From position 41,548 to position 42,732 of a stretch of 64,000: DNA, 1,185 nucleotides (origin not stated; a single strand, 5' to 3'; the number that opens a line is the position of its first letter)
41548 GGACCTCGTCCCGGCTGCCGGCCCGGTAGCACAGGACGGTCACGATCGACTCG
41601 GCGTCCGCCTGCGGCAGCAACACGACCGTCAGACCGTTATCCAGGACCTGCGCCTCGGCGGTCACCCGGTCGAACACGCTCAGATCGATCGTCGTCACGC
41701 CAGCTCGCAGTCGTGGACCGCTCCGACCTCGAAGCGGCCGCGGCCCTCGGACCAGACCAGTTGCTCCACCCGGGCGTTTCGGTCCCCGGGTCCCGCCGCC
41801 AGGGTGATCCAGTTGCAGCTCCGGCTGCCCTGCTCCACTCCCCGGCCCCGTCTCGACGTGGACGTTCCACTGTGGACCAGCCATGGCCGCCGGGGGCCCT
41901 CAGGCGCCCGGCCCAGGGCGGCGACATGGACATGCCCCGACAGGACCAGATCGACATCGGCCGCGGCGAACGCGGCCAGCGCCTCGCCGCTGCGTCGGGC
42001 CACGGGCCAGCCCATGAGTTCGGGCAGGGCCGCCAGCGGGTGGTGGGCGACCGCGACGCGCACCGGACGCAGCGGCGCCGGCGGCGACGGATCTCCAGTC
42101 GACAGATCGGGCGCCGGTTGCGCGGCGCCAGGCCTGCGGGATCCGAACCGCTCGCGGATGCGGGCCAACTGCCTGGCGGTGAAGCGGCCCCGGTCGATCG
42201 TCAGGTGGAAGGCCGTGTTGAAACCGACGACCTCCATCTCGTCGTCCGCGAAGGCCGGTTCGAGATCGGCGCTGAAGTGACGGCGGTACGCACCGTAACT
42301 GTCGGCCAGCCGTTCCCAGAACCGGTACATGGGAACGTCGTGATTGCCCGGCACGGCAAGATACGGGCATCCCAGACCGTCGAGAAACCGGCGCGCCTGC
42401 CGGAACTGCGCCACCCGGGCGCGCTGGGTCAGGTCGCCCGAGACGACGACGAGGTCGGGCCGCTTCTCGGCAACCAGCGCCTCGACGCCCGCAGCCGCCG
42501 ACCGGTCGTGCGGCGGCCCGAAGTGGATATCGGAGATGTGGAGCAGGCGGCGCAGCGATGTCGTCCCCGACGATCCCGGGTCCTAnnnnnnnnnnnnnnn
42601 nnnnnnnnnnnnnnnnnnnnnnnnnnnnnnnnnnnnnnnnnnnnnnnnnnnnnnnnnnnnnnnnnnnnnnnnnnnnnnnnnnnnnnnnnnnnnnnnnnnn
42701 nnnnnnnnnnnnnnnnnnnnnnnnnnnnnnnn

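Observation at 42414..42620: Metallophosphoesterase lacks any canonical start codon upstream of its conserved motif I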

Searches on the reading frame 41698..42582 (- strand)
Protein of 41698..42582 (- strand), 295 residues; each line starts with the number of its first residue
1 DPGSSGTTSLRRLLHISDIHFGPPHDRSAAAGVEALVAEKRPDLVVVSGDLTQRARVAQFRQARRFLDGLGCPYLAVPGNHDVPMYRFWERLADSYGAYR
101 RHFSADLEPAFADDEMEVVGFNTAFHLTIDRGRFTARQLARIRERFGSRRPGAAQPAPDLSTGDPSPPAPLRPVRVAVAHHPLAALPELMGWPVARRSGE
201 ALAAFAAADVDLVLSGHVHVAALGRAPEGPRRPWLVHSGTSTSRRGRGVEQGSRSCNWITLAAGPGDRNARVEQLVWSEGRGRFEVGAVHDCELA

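Call 6: search_protein_families(library=pfam, proteins=[window:41698-42582:-], max_evalue=0.01)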
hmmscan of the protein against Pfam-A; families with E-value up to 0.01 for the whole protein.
window:41698-42582:- (295 aa): 4 families
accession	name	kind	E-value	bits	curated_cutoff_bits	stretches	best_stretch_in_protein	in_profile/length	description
PF00149.33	Metallophos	-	5.4e-18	66.5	21.5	1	12-220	2-190/191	Calcineurin-like phosphoesterase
PF12850.12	Metallophos_2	-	4.5e-10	40.2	27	1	12-96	2-60/154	Calcineurin-like phosphoesterase superfamily domain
PF14582.11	Metallophos_3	-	0.001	18.9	28.2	0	36-88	27-106/259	Metallophosphoesterase, calcineurin superfamily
PF18844.6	baeRF_family2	-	0.0025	18.4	26.9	1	29-58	63-92/149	Bacterial archaeo-eukaryotic release factor family 2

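Call 7: find_homologous_proteins(query=window:41698-42555:-)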
Query window:41698-42555:- (286 aa): 2784 proteins with E <= 0.001 among 8000 candidates; the best 120 are listed.
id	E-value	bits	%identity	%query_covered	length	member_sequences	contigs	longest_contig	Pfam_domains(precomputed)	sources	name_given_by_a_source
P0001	6.1e-146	503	80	100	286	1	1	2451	PF12850.13,PF00149.34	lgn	-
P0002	1.5e-144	499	78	100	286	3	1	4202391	PF12850.13,PF00149.34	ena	-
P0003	1.8e-142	492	79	100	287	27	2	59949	PF12850.13,PF00149.34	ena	-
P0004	4.6e-141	487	78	100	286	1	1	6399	PF12850.13,PF00149.34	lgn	-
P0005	8.3e-141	487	77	100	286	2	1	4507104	PF12850.13,PF00149.34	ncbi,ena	-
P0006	9.2e-141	486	78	100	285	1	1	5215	PF12850.13,PF00149.34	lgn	-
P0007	4.9e-139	481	76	100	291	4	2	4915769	PF12850.13,PF00149.34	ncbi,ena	-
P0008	6.1e-139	480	78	100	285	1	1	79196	PF12850.13,PF00149.34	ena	-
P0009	9.0e-137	473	100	74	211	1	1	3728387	-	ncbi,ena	-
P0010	1.7e-133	463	77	100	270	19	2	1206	PF12850.13,PF00149.34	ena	-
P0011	9.4e-131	454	76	100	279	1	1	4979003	PF12850.13,PF00149.34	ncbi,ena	-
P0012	2.0e-130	453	74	100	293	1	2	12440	PF12850.13,PF00149.34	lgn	-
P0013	1.2e-129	450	76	100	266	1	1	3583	PF12850.13,PF00149.34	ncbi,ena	-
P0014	1.3e-128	447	75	100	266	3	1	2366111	PF12850.13,PF00149.34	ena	-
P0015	1.2e-127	443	74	100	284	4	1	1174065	PF12850.13,PF00149.34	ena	-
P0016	6.5e-127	441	73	100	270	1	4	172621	PF12850.13,PF00149.34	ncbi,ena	-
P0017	1.8e-126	440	73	100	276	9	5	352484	PF12850.13,PF00149.34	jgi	-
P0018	4.0e-125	435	71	100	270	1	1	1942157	PF12850.13,PF00149.34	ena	-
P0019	9.6e-125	434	73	100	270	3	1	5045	PF12850.13,PF00149.34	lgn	-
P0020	2.8e-124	432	73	100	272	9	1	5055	PF12850.13,PF00149.34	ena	-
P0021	4.2e-122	425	71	100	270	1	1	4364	PF12850.13,PF00149.34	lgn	-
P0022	5.6e-122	425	72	100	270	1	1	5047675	PF12850.13,PF00149.34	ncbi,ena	-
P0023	9.0e-118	411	72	100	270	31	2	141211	PF12850.13,PF00149.34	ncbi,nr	ncbi:MAG: metallophosphoesterase [Holophagales bacterium]|nr:metallophosphoesterase [Holophagales ba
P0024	1.4e-113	397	74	92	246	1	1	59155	PF12850.13,PF00149.34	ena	-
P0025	1.3e-112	394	68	100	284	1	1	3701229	PF12850.13,PF00149.34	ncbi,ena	-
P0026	3.4e-112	393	73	92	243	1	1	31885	PF12850.13,PF00149.34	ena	-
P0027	1.8e-111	390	69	97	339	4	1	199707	PF12850.13,PF00149.34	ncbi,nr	ncbi:MAG: metallophosphoesterase [Holophagales bacterium]|nr:metallophosphoesterase [Holophagales ba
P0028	2.0e-111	390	68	92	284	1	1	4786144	PF12850.13,PF00149.34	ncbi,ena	-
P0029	4.3e-108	379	68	92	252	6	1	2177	PF12850.13,PF00149.34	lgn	-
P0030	1.3e-106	374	71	92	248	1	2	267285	PF12850.13,PF00149.34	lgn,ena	-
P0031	4.0e-104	366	70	92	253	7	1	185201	PF12850.13,PF00149.34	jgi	-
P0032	7.6e-104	365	69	92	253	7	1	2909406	PF12850.13,PF00149.34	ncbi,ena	-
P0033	8.5e-103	362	69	92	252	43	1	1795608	PF12850.13,PF00149.34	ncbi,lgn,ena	-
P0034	4.6e-101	356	68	92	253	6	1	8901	PF12850.13,PF00149.34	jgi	-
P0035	6.1e-100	352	68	92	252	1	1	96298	PF12850.13,PF00149.34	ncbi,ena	-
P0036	1.8e-99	351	67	92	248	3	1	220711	PF12850.13,PF00149.34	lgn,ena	-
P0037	1.3e-88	315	65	87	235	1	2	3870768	PF12850.13,PF00149.34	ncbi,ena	-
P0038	8.8e-72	260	49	98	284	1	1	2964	PF12850.13,PF00149.34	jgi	-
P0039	9.6e-72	260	49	98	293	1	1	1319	PF12850.13,PF00149.34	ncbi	-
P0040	8.6e-71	257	49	96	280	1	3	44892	PF12850.13,PF00149.34,PF14582.12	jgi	jgi:3',5'-cyclic AMP phosphodiesterase CpdA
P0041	2.5e-70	255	49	96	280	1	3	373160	PF12850.13,PF00149.34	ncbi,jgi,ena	jgi:3',5'-cyclic AMP phosphodiesterase CpdA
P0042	2.9e-70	255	49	100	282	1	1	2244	PF12850.13,PF00149.34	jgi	jgi:3',5'-cyclic AMP phosphodiesterase CpdA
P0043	6.2e-70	254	45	98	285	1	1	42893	PF12850.13,PF00149.34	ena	-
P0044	1.1e-69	253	47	98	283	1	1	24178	PF12850.13,PF00149.34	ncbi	-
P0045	4.7e-69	251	48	96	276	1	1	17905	PF12850.13,PF00149.34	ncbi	-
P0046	5.8e-69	251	48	96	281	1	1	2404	PF12850.13,PF00149.34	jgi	jgi:3',5'-cyclic AMP phosphodiesterase CpdA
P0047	6.6e-69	251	47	99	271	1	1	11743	PF12850.13,PF00149.34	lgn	-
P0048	8.0e-69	250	49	96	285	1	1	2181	PF12850.13,PF00149.34,PF14582.12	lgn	-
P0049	1.4e-68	250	47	96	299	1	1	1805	PF12850.13,PF00149.34,PF14582.12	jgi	jgi:3',5'-cyclic AMP phosphodiesterase CpdA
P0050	2.1e-68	249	47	96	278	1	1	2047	PF12850.13,PF00149.34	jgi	-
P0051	2.3e-68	249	48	96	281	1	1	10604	PF12850.13,PF00149.34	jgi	jgi:3',5'-cyclic AMP phosphodiesterase CpdA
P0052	2.9e-68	249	49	97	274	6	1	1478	PF12850.13,PF00149.34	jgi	jgi:3',5'-cyclic AMP phosphodiesterase CpdA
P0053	3.3e-68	248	47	98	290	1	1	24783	PF12850.13,PF00149.34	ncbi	-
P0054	4.0e-68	248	46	98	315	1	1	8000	PF12850.13,PF00149.34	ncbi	-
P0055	4.2e-68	248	51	89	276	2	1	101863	PF12850.13,PF00149.34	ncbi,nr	ncbi:MAG: metallophosphoesterase [bacterium]|nr:metallophosphoesterase [bacterium]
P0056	1.4e-67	246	49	96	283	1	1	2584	PF12850.13,PF00149.34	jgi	jgi:3',5'-cyclic AMP phosphodiesterase CpdA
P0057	2.6e-67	245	46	98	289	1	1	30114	PF12850.13,PF00149.34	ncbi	-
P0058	2.8e-67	245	49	97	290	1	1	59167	PF12850.13,PF00149.34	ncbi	-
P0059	3.8e-67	245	49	97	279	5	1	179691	PF12850.13,PF00149.34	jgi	jgi:3',5'-cyclic AMP phosphodiesterase CpdA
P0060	3.9e-67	245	48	98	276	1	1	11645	PF12850.13,PF00149.34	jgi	jgi:3',5'-cyclic AMP phosphodiesterase CpdA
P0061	4.0e-67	245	47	98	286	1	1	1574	PF12850.13,PF00149.34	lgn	-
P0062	4.4e-67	245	48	96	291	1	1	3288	PF12850.13,PF00149.34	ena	-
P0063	6.4e-67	244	48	96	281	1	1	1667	PF12850.13,PF00149.34,PF14582.12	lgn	-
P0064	6.8e-67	244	47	98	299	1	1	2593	PF12850.13,PF00149.34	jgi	jgi:3',5'-cyclic AMP phosphodiesterase CpdA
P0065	8.0e-67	244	47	98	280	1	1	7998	PF12850.13,PF00149.34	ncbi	-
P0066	9.9e-67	243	48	96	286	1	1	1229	PF12850.13,PF00149.34,PF14582.12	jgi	jgi:3',5'-cyclic AMP phosphodiesterase CpdA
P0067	1.7e-66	243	47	96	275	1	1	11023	PF12850.13,PF00149.34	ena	-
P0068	2.5e-66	242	49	96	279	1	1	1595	PF12850.13,PF00149.34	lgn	-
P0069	3.0e-66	242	47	96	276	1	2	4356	PF12850.13,PF00149.34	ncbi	ncbi:MAG: metallophosphoesterase family protein [Thermoanaerobaculia bacterium]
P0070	3.2e-66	242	46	98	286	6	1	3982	PF12850.13,PF00149.34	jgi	jgi:3',5'-cyclic AMP phosphodiesterase CpdA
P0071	3.4e-66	242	48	96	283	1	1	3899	PF12850.13,PF00149.34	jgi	jgi:3',5'-cyclic AMP phosphodiesterase CpdA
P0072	4.2e-66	241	49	96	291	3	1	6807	PF12850.13,PF00149.34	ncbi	-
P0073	4.2e-66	241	46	96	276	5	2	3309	PF12850.13,PF00149.34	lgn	-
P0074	4.6e-66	241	46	96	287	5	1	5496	PF12850.13,PF00149.34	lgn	-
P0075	5.6e-66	241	46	98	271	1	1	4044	PF12850.13,PF00149.34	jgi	jgi:3',5'-cyclic AMP phosphodiesterase CpdA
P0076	6.1e-66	241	49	96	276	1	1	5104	PF12850.13,PF00149.34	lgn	-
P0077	7.5e-66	241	46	98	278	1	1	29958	PF12850.13,PF00149.34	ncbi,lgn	-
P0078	8.1e-66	240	47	96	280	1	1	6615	PF12850.13,PF00149.34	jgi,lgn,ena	-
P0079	9.6e-66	240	46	96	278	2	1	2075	PF12850.13,PF00149.34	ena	-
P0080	9.7e-66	240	47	96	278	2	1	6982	PF12850.13,PF00149.34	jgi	jgi:3',5'-cyclic AMP phosphodiesterase CpdA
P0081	1.0e-65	240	44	98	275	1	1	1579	PF12850.13,PF00149.34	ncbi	-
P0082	1.1e-65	240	47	96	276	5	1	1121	PF12850.13,PF00149.34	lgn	-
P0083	1.3e-65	240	45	98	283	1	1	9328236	PF12850.13,PF00149.34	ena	-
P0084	1.4e-65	240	44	96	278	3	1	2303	PF12850.13,PF00149.34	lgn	-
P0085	1.7e-65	239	47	96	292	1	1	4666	PF12850.13,PF00149.34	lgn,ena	-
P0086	1.9e-65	239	46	96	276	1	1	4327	PF12850.13,PF00149.34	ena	-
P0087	2.0e-65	239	48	96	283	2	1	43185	PF12850.13,PF00149.34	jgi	jgi:3',5'-cyclic AMP phosphodiesterase CpdA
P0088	2.0e-65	239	48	98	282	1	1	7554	PF12850.13,PF00149.34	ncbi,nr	ncbi:MAG: metallophosphoesterase [Holophagales bacterium]|nr:metallophosphoesterase [Holophagales ba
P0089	2.7e-65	239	47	96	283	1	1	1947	PF12850.13,PF00149.34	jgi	jgi:3',5'-cyclic AMP phosphodiesterase CpdA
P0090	2.7e-65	239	48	96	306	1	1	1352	PF12850.13,PF00149.34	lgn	-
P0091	3.5e-65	238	46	100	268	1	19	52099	PF12850.13,PF00149.34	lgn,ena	-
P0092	4.0e-65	238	46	96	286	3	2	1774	PF12850.13,PF00149.34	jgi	-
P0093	4.2e-65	238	47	96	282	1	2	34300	PF12850.13,PF00149.34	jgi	jgi:3',5'-cyclic AMP phosphodiesterase CpdA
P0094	4.4e-65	238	46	97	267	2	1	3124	PF12850.13,PF00149.34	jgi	jgi:3',5'-cyclic AMP phosphodiesterase CpdA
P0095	4.5e-65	238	45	98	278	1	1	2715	PF12850.13,PF00149.34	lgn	-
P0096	4.8e-65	238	46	96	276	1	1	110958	PF12850.13,PF00149.34,PF14582.12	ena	-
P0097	5.0e-65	238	48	97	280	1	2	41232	PF12850.13,PF00149.34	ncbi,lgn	ncbi:MAG: metallophosphoesterase family protein [Thermoanaerobaculia bacterium]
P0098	5.4e-65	238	47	96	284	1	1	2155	PF12850.13,PF00149.34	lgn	-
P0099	5.5e-65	238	45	96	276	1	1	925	PF12850.13,PF00149.34,PF14582.12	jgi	-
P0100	5.9e-65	238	46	96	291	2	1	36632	PF12850.13,PF00149.34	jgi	jgi:3',5'-cyclic AMP phosphodiesterase CpdA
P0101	6.1e-65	238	49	97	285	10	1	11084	PF12850.13,PF00149.34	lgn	-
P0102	7.2e-65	237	45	96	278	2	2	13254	PF12850.13,PF00149.34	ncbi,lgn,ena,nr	ncbi:MAG: metallophosphoesterase [Acidobacteria bacterium]|nr:metallophosphoesterase [Acidobacteriot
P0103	7.5e-65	237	45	98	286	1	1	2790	PF12850.13,PF00149.34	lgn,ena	-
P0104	7.6e-65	237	47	95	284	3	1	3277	PF12850.13,PF00149.34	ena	-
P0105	7.8e-65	237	47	96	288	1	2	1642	PF12850.13,PF00149.34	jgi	jgi:3',5'-cyclic AMP phosphodiesterase CpdA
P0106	8.0e-65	237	46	98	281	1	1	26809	PF12850.13,PF00149.34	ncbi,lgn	-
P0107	9.6e-65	237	46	98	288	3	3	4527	PF12850.13,PF00149.34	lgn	-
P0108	9.7e-65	237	45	98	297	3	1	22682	PF12850.13,PF00149.34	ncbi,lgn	-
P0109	9.9e-65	237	46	97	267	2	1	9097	PF12850.13,PF00149.34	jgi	jgi:3',5'-cyclic AMP phosphodiesterase CpdA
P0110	9.9e-65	237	48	96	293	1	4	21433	PF12850.13,PF00149.34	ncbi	-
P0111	1.1e-64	237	46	98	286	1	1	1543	PF12850.13,PF00149.34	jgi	jgi:3',5'-cyclic AMP phosphodiesterase CpdA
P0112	1.1e-64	237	47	96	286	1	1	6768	PF12850.13,PF00149.34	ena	-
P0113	1.6e-64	236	47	96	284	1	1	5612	PF12850.13,PF00149.34,PF14582.12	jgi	jgi:3',5'-cyclic AMP phosphodiesterase CpdA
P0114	1.7e-64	236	47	98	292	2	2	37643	PF12850.13,PF00149.34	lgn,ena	-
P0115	1.9e-64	236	44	98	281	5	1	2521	PF12850.13,PF00149.34,PF14582.12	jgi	-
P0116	1.9e-64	236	46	96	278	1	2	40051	PF12850.13,PF00149.34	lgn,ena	-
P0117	2.0e-64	236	44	98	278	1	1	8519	PF12850.13,PF00149.34,PF14582.12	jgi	jgi:3',5'-cyclic AMP phosphodiesterase CpdA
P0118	2.0e-64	236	45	98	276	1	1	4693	PF12850.13,PF00149.34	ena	-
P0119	2.1e-64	236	46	96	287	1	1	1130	PF12850.13,PF00149.34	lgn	-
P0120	2.3e-64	236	45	98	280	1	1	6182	PF12850.13,PF00149.34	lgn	-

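Call 10: find_related_loci(query=window:41698-42555:-, collection=genome_contigs, flank=3000)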
Query window:41698-42555:- (286 aa) in genome_contigs; peptide patterns used: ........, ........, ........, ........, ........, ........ (x = any residue, [..] = any of these).
599 stretches matched a pattern (row limit reached: there are more); 27 encode a relative of the query (tblastn E <= 1e-3); 27 distinct loci.
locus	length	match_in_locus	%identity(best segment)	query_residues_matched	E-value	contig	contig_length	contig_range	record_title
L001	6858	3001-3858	76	1-286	9e-140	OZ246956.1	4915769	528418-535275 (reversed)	MAG: Thermoanaerobaculia bacterium isolate 44e70480-f7af-46fd-94ad-8fb40e9277de genome assembly, chromosome: 1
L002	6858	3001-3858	78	1-286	3e-135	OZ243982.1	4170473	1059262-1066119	MAG: Thermoanaerobaculia bacterium isolate 8c3e8a6b-c03f-4b87-9f33-7e3e6cbd280f genome assembly, chromosome: 1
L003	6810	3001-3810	77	1-286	4e-133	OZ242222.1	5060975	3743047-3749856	MAG: Candidatus Multivorans sp. isolate 294fb325-5f7d-45f9-a7ea-d7aadbeafeef genome assembly, chromosome: 1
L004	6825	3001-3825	72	1-286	2e-125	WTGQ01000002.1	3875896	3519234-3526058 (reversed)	MAG: Acidobacteria bacterium isolate CO36388bin_9 NODE_1_length_3875896_cov_1713.578510, whole genome shotgun sequence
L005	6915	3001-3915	69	1-286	9e-125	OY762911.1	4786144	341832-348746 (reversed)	MAG: Thermoanaerobaculia bacterium isolate 14c23368-4dca-4d55-9b94-f295180eceef genome assembly, chromosome: 1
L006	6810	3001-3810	74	1-286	2e-124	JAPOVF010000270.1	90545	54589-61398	MAG: Acidobacteria bacterium isolate COS1_bin_13 NODE_180_length_90545_cov_195.179, whole genome shotgun sequence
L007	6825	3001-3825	71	1-286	1e-118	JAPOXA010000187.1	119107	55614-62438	MAG: Acidobacteria bacterium isolate COS3_bin_14 NODE_73_length_119107_cov_58.3288, whole genome shotgun sequence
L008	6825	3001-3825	71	1-286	4e-117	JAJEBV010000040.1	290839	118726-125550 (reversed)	MAG: Thermoanaerobaculia bacterium isolate jk18x9bins.56 k141_342865, whole genome shotgun sequence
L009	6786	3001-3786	72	9-286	6e-113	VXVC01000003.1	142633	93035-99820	MAG: Holophagales bacterium isolate SB0667_bin_1 NODE_24_length_142633_cov_25.497643, whole genome shotgun sequence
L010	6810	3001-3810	72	1-286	3e-113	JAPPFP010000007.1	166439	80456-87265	MAG: Acidobacteriota bacterium isolate RHO1_bin_33 NODE_166_length_166439_cov_878.777629, whole genome shotgun sequence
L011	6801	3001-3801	71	9-285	8e-113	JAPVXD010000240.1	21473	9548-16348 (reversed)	MAG: Candidatus Multivorans azotirespirans isolate m_rhze4 Seq240, whole genome shotgun sequence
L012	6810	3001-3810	77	1-286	4e-123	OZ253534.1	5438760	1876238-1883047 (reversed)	MAG: Candidatus Multivorans sp. isolate be2d7f3f-f219-46b2-8ad1-06fdd0eb2387 genome assembly, chromosome: 1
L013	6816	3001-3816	68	1-285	2e-111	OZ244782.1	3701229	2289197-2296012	MAG: Candidatus Multivoraceae bacterium isolate 3e40288b-8b50-4129-bb98-006f71277a78 genome assembly, chromosome: 1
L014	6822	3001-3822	70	1-285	2e-114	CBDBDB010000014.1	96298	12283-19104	MAG: Candidatus Multivorans sp. isolate 25506e0c-16aa-497e-894a-3d9cdfe247fa genome assembly, contig: contig_14, whole g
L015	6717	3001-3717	51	1-255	8e-71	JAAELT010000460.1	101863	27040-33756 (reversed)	MAG: bacterium isolate Bpl_12 BplG_CONTIG4147733, whole genome shotgun sequence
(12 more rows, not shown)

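Call 12: find_encoding_contigs(protein=P0009, flank=3000, max_places=3)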
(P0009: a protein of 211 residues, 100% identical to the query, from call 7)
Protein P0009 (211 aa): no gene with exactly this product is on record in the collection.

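Call 18: find_encoding_contigs(protein=P0001, flank=1500, max_places=2)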
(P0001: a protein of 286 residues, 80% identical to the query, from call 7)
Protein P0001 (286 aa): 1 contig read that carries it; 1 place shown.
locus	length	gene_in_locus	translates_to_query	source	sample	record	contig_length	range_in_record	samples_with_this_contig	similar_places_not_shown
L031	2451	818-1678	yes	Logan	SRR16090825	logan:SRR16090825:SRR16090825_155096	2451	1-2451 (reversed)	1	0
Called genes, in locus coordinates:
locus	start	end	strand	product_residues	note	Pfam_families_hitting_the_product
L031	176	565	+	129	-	PF19029:DUF883_C (weak)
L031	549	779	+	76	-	-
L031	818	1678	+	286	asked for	PF00149:Metallophos, PF12850:Metallophos_2 (faint)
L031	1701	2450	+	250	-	?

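Call 19: find_encoding_contigs(protein=P0002, flank=3000, max_places=2)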
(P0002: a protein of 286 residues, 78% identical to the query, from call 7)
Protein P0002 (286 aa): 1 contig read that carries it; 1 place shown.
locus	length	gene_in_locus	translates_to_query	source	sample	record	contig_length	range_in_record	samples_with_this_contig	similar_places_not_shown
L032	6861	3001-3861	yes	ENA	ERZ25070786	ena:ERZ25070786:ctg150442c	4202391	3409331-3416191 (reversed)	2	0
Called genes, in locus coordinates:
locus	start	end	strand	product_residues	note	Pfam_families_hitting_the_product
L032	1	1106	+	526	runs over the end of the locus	PF01590:GAF (faint), PF13492:GAF_3 (weak), PF07228:SpoIIE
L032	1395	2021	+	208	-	PF01135:PCMT, PF08241:Methyltransf_11 (faint), PF00398:RrnaAD (weak), PF13649:Methyltransf_25 (weak)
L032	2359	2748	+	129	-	PF19029:DUF883_C (weak)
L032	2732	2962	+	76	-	-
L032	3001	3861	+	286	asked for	PF00149:Metallophos, PF12850:Metallophos_2 (faint)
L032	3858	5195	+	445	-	PF00675:Peptidase_M16, PF05193:Peptidase_M16_C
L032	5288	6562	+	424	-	PF00675:Peptidase_M16 (weak), PF05193:Peptidase_M16_C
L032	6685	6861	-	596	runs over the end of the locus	PF01011:PQQ, PF13570:Beta-prop_ACSF4 (faint), PF13360:PQQ_2 (weak), PF01011:PQQ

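Call 20: find_encoding_contigs(protein=P0005, flank=3000, max_places=2)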
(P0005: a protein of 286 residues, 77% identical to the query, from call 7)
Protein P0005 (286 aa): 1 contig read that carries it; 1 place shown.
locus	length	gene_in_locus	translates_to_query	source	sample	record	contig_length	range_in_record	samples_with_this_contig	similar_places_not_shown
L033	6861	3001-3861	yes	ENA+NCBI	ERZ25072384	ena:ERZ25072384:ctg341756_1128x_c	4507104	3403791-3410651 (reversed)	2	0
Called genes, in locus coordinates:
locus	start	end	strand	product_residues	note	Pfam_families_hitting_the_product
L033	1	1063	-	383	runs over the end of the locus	PF19289:PmbA_TldD_3rd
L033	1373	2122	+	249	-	PF01135:PCMT, PF00398:RrnaAD (weak), PF13847:Methyltransf_31 (weak), PF08241:Methyltransf_11 (weak), PF13649:Methyltransf_25 (weak)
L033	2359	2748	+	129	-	PF19029:DUF883_C (weak)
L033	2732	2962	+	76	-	-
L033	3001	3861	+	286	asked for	PF00149:Metallophos, PF12850:Metallophos_2 (faint)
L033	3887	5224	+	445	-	PF00675:Peptidase_M16, PF05193:Peptidase_M16_C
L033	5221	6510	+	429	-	PF00675:Peptidase_M16 (weak), PF05193:Peptidase_M16_C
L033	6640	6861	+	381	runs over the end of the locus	PF01571:GCV_T, PF08669:GCV_T_C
